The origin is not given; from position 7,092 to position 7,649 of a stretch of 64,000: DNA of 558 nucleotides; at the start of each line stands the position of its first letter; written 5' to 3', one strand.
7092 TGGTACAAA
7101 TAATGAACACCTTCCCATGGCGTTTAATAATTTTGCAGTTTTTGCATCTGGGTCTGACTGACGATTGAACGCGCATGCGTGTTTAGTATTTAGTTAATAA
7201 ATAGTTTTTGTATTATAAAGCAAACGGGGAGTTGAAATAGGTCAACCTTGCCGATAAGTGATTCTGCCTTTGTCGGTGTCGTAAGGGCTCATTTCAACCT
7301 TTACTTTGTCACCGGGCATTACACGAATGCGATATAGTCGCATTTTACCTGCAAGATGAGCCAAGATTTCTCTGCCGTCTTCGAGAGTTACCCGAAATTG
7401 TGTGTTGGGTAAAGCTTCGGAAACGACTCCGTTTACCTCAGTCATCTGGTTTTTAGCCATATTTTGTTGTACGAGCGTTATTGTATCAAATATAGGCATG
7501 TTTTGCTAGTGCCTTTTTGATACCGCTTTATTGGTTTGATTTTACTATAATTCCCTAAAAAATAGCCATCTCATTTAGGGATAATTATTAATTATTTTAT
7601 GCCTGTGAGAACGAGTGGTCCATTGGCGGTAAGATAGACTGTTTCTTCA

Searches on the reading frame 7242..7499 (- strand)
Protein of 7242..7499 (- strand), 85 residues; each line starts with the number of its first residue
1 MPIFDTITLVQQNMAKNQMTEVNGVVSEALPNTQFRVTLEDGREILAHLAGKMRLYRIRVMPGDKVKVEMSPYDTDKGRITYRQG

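Call 82: search_protein_families(library=pfam, proteins=[window:7242-7499:-], max_evalue=0.00001)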
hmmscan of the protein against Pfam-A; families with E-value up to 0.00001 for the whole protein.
window:7242-7499:- (85 aa): 1 family
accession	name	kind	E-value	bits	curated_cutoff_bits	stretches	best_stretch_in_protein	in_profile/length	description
PF01176.25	eIF-1a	-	6.6e-26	90.2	30.2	1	21-83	2-64/64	Translation initiation factor 1A / IF-1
